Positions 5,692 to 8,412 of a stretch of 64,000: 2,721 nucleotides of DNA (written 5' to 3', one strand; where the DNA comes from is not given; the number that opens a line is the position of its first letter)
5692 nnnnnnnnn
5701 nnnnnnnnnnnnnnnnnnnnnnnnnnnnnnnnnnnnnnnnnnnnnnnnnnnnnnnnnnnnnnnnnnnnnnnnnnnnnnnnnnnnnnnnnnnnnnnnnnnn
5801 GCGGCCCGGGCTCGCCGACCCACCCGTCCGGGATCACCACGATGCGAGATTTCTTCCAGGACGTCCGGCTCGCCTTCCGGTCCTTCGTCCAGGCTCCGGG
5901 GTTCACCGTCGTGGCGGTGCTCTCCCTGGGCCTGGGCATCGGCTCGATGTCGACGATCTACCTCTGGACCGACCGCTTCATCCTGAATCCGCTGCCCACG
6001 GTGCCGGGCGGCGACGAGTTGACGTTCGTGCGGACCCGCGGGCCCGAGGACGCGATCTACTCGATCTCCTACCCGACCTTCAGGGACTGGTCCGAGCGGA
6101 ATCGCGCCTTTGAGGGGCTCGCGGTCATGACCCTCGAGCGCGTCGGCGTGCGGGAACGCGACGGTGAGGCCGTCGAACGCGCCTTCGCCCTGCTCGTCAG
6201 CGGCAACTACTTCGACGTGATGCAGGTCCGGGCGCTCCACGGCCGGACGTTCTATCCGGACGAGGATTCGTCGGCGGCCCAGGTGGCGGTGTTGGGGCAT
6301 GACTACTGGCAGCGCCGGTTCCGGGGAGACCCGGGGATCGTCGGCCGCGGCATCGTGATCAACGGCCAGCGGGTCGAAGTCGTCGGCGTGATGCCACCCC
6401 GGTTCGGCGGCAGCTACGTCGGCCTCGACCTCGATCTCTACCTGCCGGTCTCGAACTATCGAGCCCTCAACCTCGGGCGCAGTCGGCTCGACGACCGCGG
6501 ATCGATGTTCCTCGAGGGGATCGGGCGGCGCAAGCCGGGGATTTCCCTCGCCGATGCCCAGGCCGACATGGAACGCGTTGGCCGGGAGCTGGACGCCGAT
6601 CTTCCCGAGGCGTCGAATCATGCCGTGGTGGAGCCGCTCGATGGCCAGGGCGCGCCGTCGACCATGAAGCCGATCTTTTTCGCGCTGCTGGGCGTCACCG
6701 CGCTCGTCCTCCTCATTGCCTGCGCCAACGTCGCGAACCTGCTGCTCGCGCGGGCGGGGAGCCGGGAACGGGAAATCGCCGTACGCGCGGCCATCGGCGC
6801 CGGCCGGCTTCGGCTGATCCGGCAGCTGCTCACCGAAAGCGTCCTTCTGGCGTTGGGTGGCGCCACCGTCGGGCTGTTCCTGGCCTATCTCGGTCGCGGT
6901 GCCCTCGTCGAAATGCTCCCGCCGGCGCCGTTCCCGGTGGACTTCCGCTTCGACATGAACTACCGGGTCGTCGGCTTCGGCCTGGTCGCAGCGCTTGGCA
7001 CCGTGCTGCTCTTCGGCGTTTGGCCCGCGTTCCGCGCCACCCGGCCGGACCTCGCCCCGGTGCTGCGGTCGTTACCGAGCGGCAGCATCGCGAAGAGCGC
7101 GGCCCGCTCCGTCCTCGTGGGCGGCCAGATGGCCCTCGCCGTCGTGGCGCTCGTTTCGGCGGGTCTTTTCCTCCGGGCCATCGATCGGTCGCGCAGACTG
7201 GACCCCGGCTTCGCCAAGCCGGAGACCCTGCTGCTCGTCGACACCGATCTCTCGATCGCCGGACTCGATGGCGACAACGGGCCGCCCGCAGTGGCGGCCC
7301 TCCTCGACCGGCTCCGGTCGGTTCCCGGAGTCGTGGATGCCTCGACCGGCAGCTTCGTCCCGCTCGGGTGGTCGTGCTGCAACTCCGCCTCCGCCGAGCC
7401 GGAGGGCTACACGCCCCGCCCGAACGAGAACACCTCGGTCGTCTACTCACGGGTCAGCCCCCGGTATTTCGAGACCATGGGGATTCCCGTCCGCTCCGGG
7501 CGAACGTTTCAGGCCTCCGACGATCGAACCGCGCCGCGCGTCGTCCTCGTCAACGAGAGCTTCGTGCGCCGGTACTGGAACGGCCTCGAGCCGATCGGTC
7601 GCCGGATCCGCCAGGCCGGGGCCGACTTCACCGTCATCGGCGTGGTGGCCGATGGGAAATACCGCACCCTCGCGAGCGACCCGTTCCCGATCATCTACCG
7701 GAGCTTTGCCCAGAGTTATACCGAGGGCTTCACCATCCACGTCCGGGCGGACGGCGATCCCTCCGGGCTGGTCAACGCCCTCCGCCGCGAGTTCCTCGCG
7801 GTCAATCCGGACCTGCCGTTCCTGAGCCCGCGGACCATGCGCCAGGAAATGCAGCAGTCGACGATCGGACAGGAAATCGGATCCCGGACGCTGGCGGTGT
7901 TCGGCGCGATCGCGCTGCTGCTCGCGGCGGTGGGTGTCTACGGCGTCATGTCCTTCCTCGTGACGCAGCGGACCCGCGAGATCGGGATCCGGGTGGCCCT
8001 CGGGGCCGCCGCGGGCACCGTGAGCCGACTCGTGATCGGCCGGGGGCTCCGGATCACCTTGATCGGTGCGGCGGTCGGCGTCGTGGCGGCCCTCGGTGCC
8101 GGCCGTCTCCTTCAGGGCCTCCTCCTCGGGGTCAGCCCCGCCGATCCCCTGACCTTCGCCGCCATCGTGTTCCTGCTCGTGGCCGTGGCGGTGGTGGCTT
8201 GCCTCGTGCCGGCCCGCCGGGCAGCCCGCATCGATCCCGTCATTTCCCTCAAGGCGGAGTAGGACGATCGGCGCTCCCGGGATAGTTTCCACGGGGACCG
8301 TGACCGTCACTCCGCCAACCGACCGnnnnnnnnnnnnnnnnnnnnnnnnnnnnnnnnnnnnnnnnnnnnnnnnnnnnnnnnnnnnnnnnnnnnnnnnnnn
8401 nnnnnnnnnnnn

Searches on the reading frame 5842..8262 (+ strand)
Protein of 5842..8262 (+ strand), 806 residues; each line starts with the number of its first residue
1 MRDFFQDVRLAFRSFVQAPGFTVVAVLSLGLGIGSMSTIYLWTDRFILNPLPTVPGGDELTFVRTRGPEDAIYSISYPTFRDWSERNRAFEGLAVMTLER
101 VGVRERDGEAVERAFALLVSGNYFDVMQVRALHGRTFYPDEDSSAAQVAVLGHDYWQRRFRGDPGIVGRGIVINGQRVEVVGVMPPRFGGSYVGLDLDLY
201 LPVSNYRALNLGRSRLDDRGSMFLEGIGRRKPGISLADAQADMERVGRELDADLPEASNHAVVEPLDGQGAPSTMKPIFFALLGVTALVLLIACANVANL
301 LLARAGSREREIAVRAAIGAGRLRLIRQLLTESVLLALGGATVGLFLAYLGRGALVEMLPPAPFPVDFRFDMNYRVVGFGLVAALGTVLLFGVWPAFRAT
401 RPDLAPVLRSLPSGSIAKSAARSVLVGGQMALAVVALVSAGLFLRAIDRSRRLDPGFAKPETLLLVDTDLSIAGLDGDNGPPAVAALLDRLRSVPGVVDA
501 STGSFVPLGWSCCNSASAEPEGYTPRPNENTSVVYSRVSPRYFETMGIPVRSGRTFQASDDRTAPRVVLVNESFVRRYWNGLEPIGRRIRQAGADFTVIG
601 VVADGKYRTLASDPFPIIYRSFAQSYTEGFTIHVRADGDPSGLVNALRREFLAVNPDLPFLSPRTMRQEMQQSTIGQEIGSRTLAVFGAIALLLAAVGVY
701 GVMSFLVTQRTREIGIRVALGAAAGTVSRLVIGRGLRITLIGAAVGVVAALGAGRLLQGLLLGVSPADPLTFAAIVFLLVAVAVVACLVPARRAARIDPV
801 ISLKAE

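Call 55: search_protein_families(library=pfam, proteins=[window:5842-8262:+], max_evalue=0.00001)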
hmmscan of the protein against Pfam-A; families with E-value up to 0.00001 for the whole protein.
window:5842-8262:+ (806 aa): 2 families
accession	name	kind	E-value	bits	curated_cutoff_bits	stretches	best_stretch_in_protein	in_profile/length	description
PF12704.14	MacB_PCD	-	1.5e-37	130.3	27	2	22-245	1-206/207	MacB-like periplasmic core domain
PF02687.27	FtsX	-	1.5e-26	93.2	25.5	2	686-799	2-120/120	FtsX-like permease C-terminal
